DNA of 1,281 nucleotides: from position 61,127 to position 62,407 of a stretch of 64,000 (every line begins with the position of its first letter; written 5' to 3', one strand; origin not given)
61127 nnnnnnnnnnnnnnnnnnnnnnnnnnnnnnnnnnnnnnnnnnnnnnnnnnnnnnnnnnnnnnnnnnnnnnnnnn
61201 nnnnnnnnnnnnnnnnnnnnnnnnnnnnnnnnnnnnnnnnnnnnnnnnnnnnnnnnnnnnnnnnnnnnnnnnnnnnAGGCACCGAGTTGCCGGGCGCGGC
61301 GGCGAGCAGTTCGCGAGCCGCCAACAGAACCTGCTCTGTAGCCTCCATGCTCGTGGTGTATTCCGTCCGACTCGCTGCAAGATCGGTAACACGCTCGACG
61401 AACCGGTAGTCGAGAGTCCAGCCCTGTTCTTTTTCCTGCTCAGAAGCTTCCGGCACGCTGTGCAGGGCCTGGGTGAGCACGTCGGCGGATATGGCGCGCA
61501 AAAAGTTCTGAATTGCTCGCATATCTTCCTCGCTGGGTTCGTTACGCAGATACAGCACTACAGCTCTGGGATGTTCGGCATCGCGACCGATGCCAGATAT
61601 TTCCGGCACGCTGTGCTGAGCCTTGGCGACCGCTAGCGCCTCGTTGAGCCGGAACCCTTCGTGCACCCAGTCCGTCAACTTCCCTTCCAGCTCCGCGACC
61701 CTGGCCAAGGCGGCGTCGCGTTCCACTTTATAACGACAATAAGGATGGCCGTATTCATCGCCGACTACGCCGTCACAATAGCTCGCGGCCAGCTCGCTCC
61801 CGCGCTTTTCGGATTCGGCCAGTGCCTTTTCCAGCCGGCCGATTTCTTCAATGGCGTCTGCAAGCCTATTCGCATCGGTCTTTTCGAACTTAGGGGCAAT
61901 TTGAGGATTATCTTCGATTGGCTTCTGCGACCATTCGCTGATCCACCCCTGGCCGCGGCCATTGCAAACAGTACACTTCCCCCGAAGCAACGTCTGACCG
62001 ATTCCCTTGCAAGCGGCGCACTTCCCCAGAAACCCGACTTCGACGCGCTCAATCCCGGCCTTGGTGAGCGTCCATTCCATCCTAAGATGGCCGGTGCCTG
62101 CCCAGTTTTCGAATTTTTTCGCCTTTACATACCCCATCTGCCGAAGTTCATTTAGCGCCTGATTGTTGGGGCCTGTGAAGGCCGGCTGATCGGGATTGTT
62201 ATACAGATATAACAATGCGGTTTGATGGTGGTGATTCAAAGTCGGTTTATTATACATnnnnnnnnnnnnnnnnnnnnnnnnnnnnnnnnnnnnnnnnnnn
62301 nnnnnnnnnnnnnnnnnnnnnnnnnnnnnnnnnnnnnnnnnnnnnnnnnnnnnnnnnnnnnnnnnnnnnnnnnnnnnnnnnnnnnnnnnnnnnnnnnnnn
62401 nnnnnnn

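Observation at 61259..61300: In-frame amber codon splits a repeat-containing DnaJ-zinc-finger gene; the paralogous repeat has GAG (Glu) at that position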

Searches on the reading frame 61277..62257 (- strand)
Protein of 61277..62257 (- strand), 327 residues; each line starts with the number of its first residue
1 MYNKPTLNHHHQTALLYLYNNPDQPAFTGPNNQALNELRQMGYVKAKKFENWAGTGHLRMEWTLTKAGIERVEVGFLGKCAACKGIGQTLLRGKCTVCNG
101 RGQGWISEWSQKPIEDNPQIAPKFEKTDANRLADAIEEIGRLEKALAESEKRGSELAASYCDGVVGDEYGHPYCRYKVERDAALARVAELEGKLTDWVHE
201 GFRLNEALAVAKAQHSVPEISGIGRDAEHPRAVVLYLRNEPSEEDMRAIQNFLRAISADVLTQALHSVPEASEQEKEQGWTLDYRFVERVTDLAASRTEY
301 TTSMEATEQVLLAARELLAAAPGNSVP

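Call 20: search_protein_families(library=pfam, proteins=[window:61277-62257:-], max_evalue=0.1)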
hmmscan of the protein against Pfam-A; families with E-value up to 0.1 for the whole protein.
window:61277-62257:- (327 aa): 1 family
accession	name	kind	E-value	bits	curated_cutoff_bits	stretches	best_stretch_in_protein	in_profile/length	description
PF00684.25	DnaJ_CXXCXGXG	-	0.01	16.5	32.7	1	79-102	43-65/65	DnaJ central domain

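Call 22: search_protein_families(library=phrogs, proteins=[window:61277-62257:-], max_evalue=0.01)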
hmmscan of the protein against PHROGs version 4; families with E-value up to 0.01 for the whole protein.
window:61277-62257:- (327 aa): 6 families
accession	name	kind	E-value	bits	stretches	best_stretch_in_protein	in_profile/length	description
phrog_5310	-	unknown function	2.9e-134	449.3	1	1-312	1-303/384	-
phrog_9434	-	unknown function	5.8e-33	116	1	144-327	257-399/507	-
phrog_36186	-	unknown function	5.2e-19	69.2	1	207-259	33-85/93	-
phrog_3956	-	unknown function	1.6e-15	58.2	1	145-327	299-491/585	-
phrog_11504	-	unknown function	4.1e-07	31.1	1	176-327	167-276/376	-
phrog_14965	-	unknown function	0.0095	16.5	0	64-112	90-135/200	-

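Call 41: find_homologous_proteins(query=window:61277-62257:-)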
Query window:61277-62257:- (327 aa): 541 proteins with E <= 0.001 among 8000 candidates; the best 120 are listed.
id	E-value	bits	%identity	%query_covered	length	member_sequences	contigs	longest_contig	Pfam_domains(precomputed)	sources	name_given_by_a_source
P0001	8.1e-220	746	100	100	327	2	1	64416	-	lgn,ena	-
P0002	8.8e-178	608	99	82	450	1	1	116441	-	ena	-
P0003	3.5e-170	583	95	83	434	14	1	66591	-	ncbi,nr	ncbi:protein of unknown function (DUF5351) [Pseudomonas phage E2005-C]|nr:protein of unknown functio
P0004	9.8e-169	579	94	83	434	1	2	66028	-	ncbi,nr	ncbi:hypothetical protein NP883_00059 [Pseudomonas phage Kara-mokiny_kep-wari_Wadjak_3]|nr:hypotheti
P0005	2.4e-168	577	94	83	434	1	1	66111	-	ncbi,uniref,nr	ncbi:hypothetical protein [Pseudomonas phage DL68]|uniref:Uncharacterized protein n=1 Tax=Pseudomona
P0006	2.5e-167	574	83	83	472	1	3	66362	-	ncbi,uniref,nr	ncbi:hypothetical protein SMS21_070 [Pseudomonas phage vB_PaeM_SMS21]|uniref:Uncharacterized protein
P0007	2.0e-163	561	82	83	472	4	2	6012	-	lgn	-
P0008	1.9e-141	489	83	67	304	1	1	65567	-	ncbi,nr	ncbi:hypothetical protein vBPaeMUSP3_68 [Pseudomonas phage vB_PaeM_USP_3]|nr:hypothetical protein vB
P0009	3.0e-138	478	82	67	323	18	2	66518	-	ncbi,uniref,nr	ncbi:hypothetical protein antinowhere_69 [Pseudomonas phage antinowhere]|uniref:Uncharacterized prot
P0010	4.4e-126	439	75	67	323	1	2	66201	-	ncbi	ncbi:TPA: hypothetical protein ACLMX6_005568 [Pseudomonas aeruginosa]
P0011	4.4e-126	439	75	67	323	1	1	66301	-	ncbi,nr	ncbi:hypothetical protein vBPaeMV523_gp73 [Pseudomonas phage vB_PaeM_V523]|nr:hypothetical protein v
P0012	4.6e-126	438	75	67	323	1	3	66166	-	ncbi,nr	ncbi:hypothetical protein PALZ7_75 [Pseudomonas phage PA_LZ7]|nr:hypothetical protein PALZ7_75 [Pseu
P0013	5.5e-126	438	75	67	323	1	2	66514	-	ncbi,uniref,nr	ncbi:hypothetical protein SZSBPVYA_CDS0077 [Pseudomonas phage PBJ]|uniref:Uncharacterized protein n=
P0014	1.0e-125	437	75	67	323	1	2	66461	-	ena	-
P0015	9.7e-125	434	75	67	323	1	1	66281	-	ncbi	ncbi:chaperone protein [Pseudomonas phage vB_PaeM_H24-1]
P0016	3.1e-123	429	97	58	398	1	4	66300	-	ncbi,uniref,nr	ncbi:hypothetical protein [Pseudomonas phage vB_PaeM_FBPa14]|uniref:Uncharacterized protein n=1 Tax=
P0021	1.6e-111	391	78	57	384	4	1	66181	-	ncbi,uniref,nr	ncbi:DnaJ [Pseudomonas phage vB_PaeM_C1-14_Ab28]|uniref:DnaJ n=1 Tax=Pseudomonas phage vB_PaeM_C1-14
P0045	1.2e-66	243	66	55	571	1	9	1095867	-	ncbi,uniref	ncbi:hypothetical protein ACEOSY_03290 [Pseudomonas aeruginosa]|uniref:hypothetical protein n=1 Tax=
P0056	1.8e-47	180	55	36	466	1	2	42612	PF26207.1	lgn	-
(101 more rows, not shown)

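Call 43: find_encoding_contigs(protein=P0001, flank=3000, max_places=10)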
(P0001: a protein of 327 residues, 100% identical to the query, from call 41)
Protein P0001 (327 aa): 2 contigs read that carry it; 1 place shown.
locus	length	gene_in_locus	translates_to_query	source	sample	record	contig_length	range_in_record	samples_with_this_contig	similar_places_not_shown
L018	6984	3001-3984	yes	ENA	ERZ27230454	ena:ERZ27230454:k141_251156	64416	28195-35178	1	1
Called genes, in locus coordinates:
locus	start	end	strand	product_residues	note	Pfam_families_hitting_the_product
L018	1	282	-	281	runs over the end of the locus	-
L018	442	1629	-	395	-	PF05970:PIF1 (weak), PF13245:AAA_19, PF13604:AAA_30, PF13538:UvrD_C_2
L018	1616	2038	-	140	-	-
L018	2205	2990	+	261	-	-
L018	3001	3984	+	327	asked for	-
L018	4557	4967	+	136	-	-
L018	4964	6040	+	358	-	PF16793:RepB_primase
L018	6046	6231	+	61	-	-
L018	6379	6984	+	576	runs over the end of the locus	PF05272:VapE-like_dom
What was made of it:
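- The contig is a metagenome assembly with a MEGAHIT-style name, k141_251156 (call 43). The gene caller used on the source contig did not call the downstream ORF (call 43).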

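Call 47: search_protein_families(library=pfam, proteins=[P0002, P0045, P0056, P0021, P0016], max_evalue=0.01)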
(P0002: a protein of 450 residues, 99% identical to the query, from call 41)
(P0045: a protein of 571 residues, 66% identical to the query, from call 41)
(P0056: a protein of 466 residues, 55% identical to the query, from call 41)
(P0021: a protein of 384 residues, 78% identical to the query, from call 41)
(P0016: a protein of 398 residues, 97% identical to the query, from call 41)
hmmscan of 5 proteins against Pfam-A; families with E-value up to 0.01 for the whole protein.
P0002 (450 aa): 0 families

P0045 (571 aa): 0 families

P0056 (466 aa): 1 family
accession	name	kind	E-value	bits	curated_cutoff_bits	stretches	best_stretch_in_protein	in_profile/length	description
PF15070.11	GOLGA2L5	-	0.0021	17.5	29.2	0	188-236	17-65/520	Putative golgin subfamily A member 2-like protein 5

P0021 (384 aa): 1 family
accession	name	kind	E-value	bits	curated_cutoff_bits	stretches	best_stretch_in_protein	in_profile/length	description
PF00684.25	DnaJ_CXXCXGXG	-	0.0082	16.8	32.7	0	80-121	1-48/65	DnaJ central domain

P0016 (398 aa): 0 families

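Call 48: search_protein_families(library=ncbifam, proteins=[P0003, P0002, P0045, P0056], max_evalue=0.01)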
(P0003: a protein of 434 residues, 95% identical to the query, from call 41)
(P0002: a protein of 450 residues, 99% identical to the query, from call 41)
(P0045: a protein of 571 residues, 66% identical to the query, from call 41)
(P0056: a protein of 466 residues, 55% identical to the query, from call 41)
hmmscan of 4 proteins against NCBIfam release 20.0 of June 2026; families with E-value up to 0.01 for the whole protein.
P0003 (434 aa): 0 families

P0002 (450 aa): 1 family
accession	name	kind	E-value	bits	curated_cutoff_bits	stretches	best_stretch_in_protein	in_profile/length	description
TIGR02349.1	DnaJ_bact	equivalog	0.00081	18.9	377.2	0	266-333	136-215/354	molecular chaperone DnaJ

P0045 (571 aa): 0 families

P0056 (466 aa): 0 families
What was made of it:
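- On DnaJ / Hsp40: The NCBIfam DnaJ_bact model scores 18.9 bits on a homologue against a cut-off of 377 (call 48).
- Closest known: DnaJ / Hsp40 cysteine-rich zinc-finger domain. Different: The family is PHROG phrog_5310, of unknown function (calls 20, 22, 47, 48).
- Tried and rejected: Pfam, NCBIfam and PHROGs gave only a family of unknown function and a sub-threshold DnaJ zinc-finger motif (calls 20, 22, 47, 48).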

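Call 62: predict_structure(alignment_id=A1)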
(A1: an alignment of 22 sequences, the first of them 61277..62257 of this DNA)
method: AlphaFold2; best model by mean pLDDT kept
length: 327 residues; sequences in the alignment: 22
mean_pLDDT: 50.4   pTM: 0.27
mean pLDDT of the five models: 50.4, 49.4, 48.5, 48.2, 47.3
residues with pLDDT >= 90: 0; 70-90: 35; 50-70: 122; < 50: 170
segments of 3 or more residues with pLDDT < 50: 1-3, 28-30, 50-57, 78-132, 205-208, 214-226, 228-235, 257-308, 318-327
pLDDT, mean of each block of 10 residues (from residue 1): 57 73 55 77 73 49 79 60 40 44 32 32 37 53 61 53 50 54 62 55 49 42 42 49 61 50 32 33 36 38 45 51 34
secondary structure, 60 per line:
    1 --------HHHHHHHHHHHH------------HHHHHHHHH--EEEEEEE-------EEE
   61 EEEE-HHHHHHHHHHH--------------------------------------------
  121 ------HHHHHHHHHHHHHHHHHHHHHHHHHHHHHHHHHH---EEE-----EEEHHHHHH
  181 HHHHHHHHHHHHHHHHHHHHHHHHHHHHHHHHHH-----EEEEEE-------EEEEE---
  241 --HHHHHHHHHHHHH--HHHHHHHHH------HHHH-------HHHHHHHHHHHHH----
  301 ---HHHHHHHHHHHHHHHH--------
elements in order: H9-20 H33-41 E44-50 E58-64 H66-76 H127-160 E164-166 E172-174 H175-214 E220-225 E233-237 H243-255 H258-266 H273-276 H284-296 H304-319
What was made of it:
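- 61277..62257 (-): Truncated 327-aa product. It contains an N-terminal winged-helix-like region, two CxxCxGxG motifs, long helices and two internal modules. The AlphaFold model has low confidence (call 62).
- Tried and rejected: The AlphaFold model of the 327-aa product was too poor for a fold search, with mean pLDDT 50 (call 62).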
